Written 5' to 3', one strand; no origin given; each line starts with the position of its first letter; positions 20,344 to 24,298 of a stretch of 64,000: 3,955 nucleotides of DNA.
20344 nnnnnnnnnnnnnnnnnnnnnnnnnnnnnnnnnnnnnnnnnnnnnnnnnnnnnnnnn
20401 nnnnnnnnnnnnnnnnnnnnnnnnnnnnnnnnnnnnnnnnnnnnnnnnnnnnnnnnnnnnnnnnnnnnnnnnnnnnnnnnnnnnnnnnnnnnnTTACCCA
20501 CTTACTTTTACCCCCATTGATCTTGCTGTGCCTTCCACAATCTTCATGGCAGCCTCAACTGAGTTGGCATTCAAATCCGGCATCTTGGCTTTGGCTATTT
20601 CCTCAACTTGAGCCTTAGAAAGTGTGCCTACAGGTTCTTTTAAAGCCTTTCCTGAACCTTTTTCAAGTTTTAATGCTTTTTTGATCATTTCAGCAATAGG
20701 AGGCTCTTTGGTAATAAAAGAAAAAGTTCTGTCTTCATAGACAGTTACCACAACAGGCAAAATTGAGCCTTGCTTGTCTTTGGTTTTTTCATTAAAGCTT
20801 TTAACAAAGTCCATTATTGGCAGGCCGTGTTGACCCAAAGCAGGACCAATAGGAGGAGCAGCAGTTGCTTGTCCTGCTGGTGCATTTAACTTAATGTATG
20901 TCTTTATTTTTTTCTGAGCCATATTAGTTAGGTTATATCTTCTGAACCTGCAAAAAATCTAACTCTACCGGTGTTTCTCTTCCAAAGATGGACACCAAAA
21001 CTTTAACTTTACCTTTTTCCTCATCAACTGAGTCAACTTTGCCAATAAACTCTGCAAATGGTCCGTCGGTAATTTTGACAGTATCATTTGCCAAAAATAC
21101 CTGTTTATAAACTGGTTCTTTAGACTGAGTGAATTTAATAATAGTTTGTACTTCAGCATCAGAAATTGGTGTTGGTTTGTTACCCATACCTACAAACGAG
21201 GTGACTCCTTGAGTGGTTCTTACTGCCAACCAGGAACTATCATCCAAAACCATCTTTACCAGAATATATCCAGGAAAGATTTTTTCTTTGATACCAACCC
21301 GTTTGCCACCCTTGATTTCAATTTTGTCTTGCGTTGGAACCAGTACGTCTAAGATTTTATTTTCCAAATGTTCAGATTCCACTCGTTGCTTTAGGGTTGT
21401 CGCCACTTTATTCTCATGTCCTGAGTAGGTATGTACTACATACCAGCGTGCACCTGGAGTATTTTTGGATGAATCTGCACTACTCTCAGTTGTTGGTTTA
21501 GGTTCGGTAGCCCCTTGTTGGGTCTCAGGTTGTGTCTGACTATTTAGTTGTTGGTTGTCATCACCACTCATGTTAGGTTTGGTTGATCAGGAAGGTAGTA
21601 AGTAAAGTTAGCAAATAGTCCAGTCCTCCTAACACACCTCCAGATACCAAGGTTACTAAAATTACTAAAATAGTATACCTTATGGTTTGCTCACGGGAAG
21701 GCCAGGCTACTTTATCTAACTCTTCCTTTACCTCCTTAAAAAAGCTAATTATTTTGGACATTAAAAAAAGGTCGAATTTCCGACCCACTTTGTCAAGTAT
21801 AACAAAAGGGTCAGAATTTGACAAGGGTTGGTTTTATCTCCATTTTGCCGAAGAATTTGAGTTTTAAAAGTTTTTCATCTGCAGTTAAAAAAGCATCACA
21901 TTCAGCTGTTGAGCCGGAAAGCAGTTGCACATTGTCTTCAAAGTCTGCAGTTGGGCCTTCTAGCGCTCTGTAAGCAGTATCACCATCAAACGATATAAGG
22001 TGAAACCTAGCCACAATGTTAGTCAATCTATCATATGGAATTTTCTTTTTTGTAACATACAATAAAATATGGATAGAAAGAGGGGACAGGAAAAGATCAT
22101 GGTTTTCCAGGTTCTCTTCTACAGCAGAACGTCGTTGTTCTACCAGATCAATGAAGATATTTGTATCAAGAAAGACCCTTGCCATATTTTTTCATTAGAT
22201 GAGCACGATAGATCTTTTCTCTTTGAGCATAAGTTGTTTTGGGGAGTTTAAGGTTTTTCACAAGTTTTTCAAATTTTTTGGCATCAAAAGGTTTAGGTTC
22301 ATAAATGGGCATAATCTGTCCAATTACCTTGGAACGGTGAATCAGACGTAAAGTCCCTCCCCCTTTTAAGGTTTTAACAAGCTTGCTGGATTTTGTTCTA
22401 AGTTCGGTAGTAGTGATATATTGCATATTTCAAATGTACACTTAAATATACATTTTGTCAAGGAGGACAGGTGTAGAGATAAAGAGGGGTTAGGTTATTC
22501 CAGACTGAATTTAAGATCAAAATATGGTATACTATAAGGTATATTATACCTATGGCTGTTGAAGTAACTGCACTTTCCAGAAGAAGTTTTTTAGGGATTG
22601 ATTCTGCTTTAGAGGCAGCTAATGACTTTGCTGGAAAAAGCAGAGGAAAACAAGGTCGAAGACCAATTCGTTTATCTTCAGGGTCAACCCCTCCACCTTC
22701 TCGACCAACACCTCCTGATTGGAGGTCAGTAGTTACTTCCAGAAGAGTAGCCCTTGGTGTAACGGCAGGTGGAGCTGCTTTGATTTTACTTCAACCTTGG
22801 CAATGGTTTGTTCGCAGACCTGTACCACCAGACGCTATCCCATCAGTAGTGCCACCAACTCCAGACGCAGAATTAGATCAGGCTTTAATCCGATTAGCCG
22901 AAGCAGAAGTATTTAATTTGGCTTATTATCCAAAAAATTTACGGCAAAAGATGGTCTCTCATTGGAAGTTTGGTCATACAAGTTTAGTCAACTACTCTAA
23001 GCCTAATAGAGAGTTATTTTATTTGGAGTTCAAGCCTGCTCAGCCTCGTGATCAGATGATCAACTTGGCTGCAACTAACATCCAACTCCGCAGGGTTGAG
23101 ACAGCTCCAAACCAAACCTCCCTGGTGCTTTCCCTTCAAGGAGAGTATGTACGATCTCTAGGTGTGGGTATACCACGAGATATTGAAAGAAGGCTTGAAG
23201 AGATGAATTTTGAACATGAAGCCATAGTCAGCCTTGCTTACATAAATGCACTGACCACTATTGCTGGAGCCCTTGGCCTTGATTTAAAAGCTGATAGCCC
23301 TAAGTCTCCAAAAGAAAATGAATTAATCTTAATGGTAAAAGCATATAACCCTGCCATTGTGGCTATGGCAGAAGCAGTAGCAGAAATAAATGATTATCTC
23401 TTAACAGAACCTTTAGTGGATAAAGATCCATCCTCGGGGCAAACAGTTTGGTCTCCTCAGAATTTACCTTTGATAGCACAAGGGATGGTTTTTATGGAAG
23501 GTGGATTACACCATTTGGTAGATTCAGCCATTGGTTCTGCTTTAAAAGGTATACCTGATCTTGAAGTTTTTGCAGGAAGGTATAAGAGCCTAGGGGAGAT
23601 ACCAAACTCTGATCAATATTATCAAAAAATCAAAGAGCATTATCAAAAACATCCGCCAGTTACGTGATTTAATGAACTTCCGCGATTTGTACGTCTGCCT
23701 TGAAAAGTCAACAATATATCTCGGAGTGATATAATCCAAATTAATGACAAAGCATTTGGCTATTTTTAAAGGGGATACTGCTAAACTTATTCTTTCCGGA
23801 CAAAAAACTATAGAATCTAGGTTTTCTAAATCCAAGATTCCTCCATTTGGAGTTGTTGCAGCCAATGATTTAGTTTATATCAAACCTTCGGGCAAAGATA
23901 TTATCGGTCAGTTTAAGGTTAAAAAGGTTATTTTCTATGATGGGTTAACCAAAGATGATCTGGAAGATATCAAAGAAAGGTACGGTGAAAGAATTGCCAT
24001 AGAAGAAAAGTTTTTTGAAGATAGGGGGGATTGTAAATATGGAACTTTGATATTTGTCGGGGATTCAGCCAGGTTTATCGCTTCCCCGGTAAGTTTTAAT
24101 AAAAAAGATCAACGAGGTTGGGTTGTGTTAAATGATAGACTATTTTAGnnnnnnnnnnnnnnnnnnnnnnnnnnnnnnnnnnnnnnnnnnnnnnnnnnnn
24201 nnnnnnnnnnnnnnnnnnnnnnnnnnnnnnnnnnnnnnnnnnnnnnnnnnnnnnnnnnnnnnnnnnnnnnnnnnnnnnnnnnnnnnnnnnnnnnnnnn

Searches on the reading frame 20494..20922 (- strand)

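Call 22: search_protein_families(library=pfam, proteins=[window:20494-20922:-], max_evalue=0.001)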
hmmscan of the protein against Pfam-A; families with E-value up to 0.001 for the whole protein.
window:20494-20922:- (142 aa): 2 families
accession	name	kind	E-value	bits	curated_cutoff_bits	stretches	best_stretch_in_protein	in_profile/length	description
PF00298.24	Ribosomal_L11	-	4.1e-27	94.8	21.4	1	72-140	1-69/69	Ribosomal protein L11, RNA binding domain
PF03946.19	Ribosomal_L11_N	-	9.5e-27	93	32.9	1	10-67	1-58/58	Ribosomal protein L11, N-terminal domain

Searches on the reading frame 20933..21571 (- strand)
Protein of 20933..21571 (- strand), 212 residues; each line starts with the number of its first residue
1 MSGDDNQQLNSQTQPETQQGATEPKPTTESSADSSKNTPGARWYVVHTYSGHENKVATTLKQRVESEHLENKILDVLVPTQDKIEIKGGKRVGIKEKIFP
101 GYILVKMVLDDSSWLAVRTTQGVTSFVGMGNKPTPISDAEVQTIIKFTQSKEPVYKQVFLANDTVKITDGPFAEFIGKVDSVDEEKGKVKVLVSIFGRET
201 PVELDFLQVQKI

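Call 22: search_protein_families(library=pfam, proteins=[window:20933-21571:-], max_evalue=0.001)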
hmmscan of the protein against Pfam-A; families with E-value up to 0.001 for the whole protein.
window:20933-21571:- (212 aa): 2 families
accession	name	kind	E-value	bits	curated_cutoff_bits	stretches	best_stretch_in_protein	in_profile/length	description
PF02357.24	NusG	-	2e-29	102.4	22.2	1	42-144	2-92/93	Transcription termination factor nusG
PF00467.35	KOW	-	4.2e-07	30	22.3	1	162-191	2-29/32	KOW motif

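Call 24: find_related_loci(query=window:20933-21571:-, collection=genome_contigs, flank=10000)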
Query window:20933-21571:- (212 aa) in genome_contigs; peptide patterns used: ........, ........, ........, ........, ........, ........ (x = any residue, [..] = any of these).
600 stretches matched a pattern (row limit reached: there are more); 590 encode a relative of the query (tblastn E <= 1e-3); the best 80 are kept; 80 distinct loci.
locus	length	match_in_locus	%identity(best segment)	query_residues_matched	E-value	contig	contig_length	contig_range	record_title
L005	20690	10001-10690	71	4-212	2e-105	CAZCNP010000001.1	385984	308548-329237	MAG TPA_asm: uncultured Gammaproteobacteria bacterium isolate binchicken_co38_1123 genome assembly, contig: NODE_59_leng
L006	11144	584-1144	81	26-212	1e-103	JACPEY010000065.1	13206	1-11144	MAG: Candidatus Daviesbacteria bacterium isolate NC_groundwater_347_Ag_B-0.1um_39_21 GD18-4_B1_scaffold_1586523, whole g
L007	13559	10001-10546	82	31-212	7e-102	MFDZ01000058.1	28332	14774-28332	MAG: Candidatus Daviesbacteria bacterium RIFCSPLOWO2_02_FULL_41_8 rifcsplowo2_02_scaffold_4441, whole genome shotgun seq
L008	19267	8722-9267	83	31-212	3e-101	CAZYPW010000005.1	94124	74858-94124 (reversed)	MAG TPA_asm: uncultured Gammaproteobacteria bacterium isolate binchicken_co38_269 genome assembly, contig: NODE_596_leng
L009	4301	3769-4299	79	14-188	2e-89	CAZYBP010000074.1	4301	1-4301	MAG TPA_asm: uncultured Gammaproteobacteria bacterium isolate binchicken_co227_340 genome assembly, contig: NODE_43822_l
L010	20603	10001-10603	67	1-212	2e-89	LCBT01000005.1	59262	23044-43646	MAG: Candidatus Daviesbacteria bacterium GW2011_GWA1_41_61 UU73_C0005, whole genome shotgun sequence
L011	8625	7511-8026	75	42-212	6e-88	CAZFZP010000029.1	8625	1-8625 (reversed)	MAG TPA_asm: uncultured Gammaproteobacteria bacterium isolate SRP050083_co3_227 genome assembly, contig: NODE_8575_lengt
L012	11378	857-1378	71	39-212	1e-82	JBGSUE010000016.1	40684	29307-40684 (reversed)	MAG: Patescibacteria group bacterium isolate JTS-AC425 k141_3643126, whole genome shotgun sequence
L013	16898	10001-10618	63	9-212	2e-82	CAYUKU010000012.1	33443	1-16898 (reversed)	MAG TPA_asm: uncultured Gammaproteobacteria bacterium isolate binchicken_co58_53 genome assembly, contig: NODE_1023_leng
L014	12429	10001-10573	62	22-212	7e-82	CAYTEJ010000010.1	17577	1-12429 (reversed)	MAG TPA_asm: uncultured Gammaproteobacteria bacterium isolate binchicken_co110_1204 genome assembly, contig: NODE_6979_l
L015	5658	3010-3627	60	9-212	4e-81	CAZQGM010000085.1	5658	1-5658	MAG TPA_asm: uncultured Gammaproteobacteria bacterium isolate SRP107338_co1_310 genome assembly, contig: NODE_20283_leng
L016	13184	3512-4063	63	24-212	2e-80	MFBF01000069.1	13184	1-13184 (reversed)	MAG: Candidatus Curtissbacteria bacterium RIFCSPHIGHO2_02_FULL_42_15 rifcsphigho2_02_scaffold_9214, whole genome shotgun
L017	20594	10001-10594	62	15-212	2e-80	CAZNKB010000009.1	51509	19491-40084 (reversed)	MAG TPA_asm: uncultured Gammaproteobacteria bacterium isolate SRP173033_co3_60 genome assembly, contig: NODE_609_length_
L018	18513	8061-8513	75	40-212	9e-80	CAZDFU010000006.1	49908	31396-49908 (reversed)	MAG TPA_asm: uncultured Gammaproteobacteria bacterium isolate binchicken_co251_985 genome assembly, contig: NODE_964_len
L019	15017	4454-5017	64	25-212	2e-78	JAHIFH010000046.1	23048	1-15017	MAG: Patescibacteria group bacterium isolate KR11_0.1_MetaG.mb.78 KR11_0.1_MetaG.mb.78_k141_846779, whole genome shotgun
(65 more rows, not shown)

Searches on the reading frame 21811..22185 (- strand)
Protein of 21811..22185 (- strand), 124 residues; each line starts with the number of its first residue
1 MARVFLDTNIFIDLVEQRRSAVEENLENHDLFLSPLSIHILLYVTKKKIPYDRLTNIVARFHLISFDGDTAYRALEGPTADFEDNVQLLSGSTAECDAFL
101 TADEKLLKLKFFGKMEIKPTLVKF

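Call 22: search_protein_families(library=pfam, proteins=[window:21811-22185:-], max_evalue=0.001)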
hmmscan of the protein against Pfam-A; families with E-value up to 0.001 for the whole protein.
window:21811-22185:- (124 aa): 1 family
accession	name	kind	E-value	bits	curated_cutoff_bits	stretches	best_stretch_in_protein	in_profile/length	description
PF01850.27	PIN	-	1.5e-05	26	23.6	1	4-106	1-114/120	PIN domain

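Call 102: search_protein_families(library=pfam, proteins=[window:21811-22185:-], max_evalue=0.001)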
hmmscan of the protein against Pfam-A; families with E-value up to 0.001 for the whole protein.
window:21811-22185:- (124 aa): 1 family
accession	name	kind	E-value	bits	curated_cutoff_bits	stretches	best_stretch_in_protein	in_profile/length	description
PF01850.27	PIN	-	1.5e-05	26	23.6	1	4-106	1-114/120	PIN domain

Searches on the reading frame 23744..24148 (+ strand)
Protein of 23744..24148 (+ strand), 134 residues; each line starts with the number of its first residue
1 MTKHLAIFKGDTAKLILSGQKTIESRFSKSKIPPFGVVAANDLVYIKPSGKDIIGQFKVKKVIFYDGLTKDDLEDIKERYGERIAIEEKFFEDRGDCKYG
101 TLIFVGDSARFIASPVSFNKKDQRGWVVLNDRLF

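Call 22: search_protein_families(library=pfam, proteins=[window:23744-24148:+], max_evalue=0.001)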
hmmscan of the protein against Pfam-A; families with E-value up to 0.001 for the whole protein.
window:23744-24148:+ (134 aa): 1 family
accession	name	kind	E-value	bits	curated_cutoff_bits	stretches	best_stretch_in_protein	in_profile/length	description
PF04266.20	ASCH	-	2.8e-05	25.2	21.2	1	8-70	3-63/103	ASCH domain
